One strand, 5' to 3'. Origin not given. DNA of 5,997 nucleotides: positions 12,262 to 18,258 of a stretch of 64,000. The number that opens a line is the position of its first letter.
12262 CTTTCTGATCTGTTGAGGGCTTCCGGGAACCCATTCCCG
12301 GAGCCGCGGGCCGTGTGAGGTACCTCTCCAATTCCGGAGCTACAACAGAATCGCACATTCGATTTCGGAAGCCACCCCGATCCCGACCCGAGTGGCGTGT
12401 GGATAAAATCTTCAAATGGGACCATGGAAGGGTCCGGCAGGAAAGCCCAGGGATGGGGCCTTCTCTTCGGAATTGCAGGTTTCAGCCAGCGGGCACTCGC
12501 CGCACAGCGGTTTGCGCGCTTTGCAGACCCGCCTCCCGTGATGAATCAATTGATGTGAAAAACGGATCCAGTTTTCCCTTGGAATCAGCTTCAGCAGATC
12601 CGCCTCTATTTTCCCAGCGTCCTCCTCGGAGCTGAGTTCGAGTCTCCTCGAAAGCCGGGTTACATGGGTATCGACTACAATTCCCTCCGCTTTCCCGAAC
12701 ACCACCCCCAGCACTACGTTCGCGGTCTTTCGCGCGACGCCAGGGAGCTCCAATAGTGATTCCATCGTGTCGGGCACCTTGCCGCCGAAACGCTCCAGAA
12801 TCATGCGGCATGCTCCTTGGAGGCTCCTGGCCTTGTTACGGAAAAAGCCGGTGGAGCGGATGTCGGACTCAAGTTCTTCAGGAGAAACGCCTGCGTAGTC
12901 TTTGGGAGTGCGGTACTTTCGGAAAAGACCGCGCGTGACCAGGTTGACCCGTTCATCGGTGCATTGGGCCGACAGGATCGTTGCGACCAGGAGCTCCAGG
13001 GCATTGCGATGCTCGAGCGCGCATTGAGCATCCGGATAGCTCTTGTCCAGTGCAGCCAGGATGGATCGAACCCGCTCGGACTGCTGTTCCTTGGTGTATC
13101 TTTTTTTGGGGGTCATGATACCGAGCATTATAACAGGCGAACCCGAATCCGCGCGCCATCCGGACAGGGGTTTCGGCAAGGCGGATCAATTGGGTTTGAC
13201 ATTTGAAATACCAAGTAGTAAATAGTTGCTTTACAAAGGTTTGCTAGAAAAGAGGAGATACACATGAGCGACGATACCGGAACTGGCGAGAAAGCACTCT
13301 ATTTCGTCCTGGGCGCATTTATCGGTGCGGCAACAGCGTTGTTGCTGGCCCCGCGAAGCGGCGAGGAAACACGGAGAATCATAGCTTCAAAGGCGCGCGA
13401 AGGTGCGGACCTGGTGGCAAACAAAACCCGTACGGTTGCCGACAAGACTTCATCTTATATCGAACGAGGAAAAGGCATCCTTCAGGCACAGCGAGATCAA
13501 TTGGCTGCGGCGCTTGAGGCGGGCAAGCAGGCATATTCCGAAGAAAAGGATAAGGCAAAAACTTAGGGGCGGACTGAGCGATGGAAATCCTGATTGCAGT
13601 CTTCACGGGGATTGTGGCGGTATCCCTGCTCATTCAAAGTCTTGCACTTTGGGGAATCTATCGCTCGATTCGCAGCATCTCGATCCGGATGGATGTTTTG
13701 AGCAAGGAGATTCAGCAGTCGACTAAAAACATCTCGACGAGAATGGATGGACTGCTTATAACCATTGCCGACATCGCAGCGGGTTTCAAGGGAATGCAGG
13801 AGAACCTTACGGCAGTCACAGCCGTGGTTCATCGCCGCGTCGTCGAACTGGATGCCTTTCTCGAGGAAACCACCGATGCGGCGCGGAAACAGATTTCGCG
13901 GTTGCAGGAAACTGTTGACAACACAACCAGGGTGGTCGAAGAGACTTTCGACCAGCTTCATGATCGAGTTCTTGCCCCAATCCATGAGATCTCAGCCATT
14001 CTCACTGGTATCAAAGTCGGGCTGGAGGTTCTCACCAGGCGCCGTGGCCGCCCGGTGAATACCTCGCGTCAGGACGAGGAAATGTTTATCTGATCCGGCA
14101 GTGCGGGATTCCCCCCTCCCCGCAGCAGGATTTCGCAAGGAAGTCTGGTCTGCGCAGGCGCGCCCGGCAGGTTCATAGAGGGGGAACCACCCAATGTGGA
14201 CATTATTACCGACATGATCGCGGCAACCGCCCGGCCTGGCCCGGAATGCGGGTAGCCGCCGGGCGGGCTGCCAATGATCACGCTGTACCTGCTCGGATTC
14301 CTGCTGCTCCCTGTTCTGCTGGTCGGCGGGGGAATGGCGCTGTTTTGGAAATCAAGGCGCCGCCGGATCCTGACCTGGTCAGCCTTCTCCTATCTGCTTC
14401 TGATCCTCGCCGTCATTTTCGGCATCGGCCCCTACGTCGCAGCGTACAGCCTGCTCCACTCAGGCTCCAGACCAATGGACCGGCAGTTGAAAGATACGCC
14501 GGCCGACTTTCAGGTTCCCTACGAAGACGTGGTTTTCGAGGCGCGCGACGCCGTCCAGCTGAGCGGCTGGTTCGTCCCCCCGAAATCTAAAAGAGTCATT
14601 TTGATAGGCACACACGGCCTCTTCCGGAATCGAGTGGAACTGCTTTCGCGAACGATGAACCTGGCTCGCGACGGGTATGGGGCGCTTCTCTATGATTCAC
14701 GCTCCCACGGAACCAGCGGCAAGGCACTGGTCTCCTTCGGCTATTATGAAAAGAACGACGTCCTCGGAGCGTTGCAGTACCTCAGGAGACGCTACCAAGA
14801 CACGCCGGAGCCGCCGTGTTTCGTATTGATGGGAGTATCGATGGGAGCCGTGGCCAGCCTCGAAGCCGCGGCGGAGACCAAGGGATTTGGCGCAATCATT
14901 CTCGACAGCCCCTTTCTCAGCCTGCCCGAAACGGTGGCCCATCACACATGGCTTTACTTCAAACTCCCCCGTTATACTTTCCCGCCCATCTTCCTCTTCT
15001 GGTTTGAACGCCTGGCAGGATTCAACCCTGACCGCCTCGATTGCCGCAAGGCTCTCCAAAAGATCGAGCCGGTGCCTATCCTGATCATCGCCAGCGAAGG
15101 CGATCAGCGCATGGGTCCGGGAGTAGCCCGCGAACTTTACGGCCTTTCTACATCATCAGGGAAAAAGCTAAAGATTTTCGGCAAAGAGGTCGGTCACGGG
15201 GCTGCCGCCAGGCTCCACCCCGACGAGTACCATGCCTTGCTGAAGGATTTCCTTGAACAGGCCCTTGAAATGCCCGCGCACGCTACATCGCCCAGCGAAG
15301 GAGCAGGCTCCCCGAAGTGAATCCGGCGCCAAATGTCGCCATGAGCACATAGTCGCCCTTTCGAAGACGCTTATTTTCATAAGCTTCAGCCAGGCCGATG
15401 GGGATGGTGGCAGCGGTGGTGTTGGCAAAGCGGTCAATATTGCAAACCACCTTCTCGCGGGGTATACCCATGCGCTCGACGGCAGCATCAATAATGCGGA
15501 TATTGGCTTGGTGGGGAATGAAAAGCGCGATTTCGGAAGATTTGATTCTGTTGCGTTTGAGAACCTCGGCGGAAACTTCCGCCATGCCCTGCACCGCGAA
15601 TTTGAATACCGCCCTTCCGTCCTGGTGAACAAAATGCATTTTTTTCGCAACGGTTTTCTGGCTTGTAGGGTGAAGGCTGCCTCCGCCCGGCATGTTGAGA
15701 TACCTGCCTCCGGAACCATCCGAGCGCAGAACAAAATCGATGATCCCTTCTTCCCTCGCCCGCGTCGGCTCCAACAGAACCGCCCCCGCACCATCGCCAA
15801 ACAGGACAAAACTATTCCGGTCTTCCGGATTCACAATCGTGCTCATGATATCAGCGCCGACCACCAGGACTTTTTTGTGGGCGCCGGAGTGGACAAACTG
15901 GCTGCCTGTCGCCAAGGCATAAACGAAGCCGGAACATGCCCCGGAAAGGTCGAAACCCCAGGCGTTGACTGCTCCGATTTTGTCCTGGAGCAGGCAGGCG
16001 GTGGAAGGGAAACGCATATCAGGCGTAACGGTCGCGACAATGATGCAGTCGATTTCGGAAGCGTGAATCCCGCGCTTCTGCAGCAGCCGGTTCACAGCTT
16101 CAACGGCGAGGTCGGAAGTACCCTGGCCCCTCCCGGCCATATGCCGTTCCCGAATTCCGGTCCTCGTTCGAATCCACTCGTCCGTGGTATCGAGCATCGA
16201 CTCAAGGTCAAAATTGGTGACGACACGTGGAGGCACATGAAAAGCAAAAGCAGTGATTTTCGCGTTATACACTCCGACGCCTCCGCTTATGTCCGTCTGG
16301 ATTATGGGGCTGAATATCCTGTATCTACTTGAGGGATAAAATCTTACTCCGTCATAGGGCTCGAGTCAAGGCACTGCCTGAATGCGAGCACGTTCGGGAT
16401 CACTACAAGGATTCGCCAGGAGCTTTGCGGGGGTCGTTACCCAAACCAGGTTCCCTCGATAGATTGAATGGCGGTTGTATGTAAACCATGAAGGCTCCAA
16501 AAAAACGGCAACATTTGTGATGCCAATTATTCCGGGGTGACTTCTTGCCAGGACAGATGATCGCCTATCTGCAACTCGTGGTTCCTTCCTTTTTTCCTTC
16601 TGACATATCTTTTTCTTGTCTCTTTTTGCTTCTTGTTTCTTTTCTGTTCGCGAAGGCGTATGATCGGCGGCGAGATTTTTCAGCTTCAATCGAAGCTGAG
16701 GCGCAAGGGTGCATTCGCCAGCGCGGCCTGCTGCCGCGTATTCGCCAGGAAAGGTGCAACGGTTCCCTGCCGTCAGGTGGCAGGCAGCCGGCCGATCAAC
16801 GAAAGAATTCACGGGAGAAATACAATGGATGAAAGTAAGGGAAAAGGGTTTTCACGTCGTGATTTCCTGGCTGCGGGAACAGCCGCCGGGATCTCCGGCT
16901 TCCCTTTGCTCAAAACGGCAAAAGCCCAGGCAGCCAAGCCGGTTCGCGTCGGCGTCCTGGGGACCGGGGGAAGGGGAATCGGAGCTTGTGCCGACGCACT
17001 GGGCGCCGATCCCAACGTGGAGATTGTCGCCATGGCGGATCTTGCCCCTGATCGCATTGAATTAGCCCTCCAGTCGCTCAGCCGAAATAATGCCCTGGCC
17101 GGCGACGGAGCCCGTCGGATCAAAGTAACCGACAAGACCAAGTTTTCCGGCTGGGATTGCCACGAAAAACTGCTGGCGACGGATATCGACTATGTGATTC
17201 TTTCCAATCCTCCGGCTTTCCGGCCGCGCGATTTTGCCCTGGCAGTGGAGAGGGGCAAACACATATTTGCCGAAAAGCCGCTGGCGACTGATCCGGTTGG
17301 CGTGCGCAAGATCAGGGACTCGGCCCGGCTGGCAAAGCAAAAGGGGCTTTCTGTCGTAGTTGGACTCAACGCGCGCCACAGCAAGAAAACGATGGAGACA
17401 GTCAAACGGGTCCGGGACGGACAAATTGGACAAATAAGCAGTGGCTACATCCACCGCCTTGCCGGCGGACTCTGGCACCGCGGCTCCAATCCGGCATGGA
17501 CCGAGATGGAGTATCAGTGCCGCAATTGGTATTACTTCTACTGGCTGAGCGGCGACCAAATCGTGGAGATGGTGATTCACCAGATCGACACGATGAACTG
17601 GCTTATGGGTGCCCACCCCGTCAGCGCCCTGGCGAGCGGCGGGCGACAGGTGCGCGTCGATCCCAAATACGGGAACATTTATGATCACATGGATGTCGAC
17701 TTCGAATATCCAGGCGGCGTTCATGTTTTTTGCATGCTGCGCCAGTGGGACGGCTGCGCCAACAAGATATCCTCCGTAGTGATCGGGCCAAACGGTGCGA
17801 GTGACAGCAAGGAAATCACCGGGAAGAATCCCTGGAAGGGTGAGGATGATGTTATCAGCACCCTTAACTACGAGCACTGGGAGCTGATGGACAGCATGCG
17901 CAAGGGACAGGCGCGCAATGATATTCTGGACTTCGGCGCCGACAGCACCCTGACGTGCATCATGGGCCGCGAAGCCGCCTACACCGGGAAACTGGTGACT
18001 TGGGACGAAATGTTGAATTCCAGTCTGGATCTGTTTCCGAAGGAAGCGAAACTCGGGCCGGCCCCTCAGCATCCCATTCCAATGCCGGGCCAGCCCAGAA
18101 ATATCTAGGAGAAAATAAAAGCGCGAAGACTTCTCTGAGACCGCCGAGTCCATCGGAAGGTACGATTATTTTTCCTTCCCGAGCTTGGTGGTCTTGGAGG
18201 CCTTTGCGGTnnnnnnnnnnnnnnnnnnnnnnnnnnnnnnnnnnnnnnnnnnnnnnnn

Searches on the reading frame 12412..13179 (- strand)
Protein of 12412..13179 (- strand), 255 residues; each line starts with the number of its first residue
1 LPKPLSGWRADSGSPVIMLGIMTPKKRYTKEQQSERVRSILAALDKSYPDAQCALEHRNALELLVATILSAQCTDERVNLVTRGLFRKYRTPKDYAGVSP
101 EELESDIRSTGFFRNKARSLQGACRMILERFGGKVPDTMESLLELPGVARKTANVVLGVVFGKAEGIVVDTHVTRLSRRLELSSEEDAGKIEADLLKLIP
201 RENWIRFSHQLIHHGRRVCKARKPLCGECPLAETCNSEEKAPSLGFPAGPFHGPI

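Call 6: search_protein_families(library=pfam, proteins=[window:12412-13179:-], max_evalue=0.001)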
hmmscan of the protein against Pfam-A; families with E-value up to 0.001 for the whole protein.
window:12412-13179:- (255 aa): 3 families
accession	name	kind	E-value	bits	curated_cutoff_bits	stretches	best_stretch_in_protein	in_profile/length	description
PF00730.31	HhH-GPD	-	1.5e-25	90.1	26.2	1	65-200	1-107/108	HhH-GPD superfamily base excision DNA repair protein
PF00633.29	HHH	-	1.4e-06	28.3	24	1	130-157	1-28/30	Helix-hairpin-helix motif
PF10576.14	EndIII_4Fe-2S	-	3e-06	27.8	20.5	1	219-235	1-17/17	Iron-sulfur binding domain of endonuclease III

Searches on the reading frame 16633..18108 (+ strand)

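Call 6: search_protein_families(library=pfam, proteins=[window:16633-18108:+], max_evalue=0.001)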
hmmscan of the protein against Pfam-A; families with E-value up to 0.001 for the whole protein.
window:16633-18108:+ (491 aa): 2 families
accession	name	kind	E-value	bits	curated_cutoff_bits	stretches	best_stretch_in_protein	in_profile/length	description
PF22725.1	GFO_IDH_MocA_C3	-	2.1e-08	34.6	27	1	258-371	6-104/124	GFO/IDH/MocA C-terminal domain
PF01408.29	GFO_IDH_MocA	-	2.9e-08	34.8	24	1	105-244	2-119/120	Oxidoreductase family, NAD-binding Rossmann fold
